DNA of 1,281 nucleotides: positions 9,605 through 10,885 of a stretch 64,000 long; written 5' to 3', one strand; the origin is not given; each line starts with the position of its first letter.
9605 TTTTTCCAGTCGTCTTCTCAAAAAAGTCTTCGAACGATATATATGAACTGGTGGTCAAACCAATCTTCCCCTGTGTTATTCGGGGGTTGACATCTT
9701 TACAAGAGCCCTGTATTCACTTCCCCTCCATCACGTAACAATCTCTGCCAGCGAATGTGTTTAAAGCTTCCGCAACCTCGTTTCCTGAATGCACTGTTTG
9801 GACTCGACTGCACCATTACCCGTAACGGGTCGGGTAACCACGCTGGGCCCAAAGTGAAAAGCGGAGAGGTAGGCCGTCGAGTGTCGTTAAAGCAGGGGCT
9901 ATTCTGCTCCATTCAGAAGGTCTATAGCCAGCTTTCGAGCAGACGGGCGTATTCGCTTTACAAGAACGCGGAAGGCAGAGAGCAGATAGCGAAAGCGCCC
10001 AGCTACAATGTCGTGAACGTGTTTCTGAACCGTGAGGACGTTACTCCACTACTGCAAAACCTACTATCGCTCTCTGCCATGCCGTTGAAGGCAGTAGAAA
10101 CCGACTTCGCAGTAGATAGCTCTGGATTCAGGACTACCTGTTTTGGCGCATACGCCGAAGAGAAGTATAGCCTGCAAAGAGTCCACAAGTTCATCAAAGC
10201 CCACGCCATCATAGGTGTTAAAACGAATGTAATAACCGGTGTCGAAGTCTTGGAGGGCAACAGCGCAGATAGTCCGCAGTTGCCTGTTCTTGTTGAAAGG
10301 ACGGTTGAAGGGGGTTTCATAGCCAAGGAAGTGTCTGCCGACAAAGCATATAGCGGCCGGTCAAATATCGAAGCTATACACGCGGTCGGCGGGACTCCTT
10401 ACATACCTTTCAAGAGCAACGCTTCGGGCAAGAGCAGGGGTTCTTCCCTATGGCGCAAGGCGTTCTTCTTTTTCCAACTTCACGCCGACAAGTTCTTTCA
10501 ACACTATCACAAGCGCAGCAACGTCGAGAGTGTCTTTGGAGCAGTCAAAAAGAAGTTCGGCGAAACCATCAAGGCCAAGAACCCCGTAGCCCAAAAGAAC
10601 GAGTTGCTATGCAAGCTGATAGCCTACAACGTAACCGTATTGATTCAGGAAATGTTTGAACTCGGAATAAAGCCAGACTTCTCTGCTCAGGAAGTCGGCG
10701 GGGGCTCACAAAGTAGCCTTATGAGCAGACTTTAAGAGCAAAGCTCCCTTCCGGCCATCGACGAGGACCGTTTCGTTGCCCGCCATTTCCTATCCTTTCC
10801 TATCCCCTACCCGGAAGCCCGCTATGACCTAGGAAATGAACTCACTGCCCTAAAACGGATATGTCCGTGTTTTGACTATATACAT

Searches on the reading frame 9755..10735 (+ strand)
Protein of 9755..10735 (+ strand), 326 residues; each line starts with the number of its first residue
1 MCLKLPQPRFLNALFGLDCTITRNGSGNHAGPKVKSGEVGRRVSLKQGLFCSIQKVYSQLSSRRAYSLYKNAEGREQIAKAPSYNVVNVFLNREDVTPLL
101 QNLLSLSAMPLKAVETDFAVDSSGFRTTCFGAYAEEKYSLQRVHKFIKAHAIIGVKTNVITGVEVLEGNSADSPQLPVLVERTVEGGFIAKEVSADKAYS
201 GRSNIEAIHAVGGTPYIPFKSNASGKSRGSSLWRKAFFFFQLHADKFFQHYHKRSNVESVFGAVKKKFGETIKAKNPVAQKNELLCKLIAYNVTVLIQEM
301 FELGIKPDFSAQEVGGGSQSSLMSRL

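Call 17: search_protein_families(library=pfam, proteins=[window:9755-10735:+], max_evalue=0.01)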
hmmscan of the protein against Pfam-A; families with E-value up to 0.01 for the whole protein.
window:9755-10735:+ (326 aa): 1 family
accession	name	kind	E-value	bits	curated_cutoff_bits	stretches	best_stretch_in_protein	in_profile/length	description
PF01609.27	DDE_Tnp_1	-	2.1e-18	67.2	23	1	116-292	5-199/200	Transposase DDE domain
